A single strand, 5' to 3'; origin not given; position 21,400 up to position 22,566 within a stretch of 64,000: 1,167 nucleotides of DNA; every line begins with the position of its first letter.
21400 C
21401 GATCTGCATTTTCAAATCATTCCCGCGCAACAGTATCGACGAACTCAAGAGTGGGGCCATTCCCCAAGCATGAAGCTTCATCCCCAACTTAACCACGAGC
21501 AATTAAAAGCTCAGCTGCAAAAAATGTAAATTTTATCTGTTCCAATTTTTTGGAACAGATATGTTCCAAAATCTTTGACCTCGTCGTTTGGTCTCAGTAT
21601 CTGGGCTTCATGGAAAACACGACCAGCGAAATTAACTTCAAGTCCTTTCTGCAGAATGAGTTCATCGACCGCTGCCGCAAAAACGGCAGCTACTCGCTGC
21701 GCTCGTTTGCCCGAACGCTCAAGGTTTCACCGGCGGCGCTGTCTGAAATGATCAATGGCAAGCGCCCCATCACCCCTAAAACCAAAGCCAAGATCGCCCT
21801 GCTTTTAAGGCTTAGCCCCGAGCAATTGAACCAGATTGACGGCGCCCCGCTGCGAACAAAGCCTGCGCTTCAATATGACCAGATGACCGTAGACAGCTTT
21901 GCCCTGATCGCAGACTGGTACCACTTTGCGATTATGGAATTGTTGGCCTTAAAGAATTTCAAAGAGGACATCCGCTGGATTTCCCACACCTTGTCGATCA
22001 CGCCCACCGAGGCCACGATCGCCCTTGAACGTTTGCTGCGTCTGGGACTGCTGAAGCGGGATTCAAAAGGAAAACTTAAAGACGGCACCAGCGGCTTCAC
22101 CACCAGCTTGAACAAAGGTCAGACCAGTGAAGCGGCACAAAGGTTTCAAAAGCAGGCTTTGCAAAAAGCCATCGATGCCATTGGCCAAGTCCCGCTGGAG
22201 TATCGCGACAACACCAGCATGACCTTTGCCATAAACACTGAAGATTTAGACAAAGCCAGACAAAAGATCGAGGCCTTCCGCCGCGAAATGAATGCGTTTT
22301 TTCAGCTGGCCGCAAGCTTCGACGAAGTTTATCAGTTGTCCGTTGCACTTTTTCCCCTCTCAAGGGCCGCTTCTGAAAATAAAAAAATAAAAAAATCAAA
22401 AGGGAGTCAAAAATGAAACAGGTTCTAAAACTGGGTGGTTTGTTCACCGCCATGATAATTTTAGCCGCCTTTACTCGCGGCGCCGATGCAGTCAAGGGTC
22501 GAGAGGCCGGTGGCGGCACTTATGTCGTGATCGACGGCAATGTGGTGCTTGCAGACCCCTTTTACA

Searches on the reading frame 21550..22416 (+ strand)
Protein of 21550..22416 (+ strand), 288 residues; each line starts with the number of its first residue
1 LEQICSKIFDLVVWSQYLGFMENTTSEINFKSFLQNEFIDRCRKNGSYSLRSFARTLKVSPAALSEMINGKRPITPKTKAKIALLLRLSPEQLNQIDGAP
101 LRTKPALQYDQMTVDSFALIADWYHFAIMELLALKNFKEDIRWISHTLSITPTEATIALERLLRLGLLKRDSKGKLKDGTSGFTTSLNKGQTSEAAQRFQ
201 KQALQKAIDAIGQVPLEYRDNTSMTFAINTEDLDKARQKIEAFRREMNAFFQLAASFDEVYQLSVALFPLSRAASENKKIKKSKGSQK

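Call 42: search_protein_families(library=pfam, proteins=[window:21550-22416:+], max_evalue=0.01)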
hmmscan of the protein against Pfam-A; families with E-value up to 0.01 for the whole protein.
window:21550-22416:+ (288 aa): 4 families
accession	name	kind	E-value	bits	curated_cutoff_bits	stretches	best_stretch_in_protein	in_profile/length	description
PF14394.12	DUF4423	-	2.1e-44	151.7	30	1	110-270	8-165/165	Domain of unknown function (DUF4423)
PF01381.28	HTH_3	-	7.4e-07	29.6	23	1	41-93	3-55/55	Helix-turn-helix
PF12844.13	HTH_19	-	0.0032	17.8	30.2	0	37-93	2-58/64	Helix-turn-helix domain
PF13560.12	HTH_31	-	0.0075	17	27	0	41-93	8-61/64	Helix-turn-helix domain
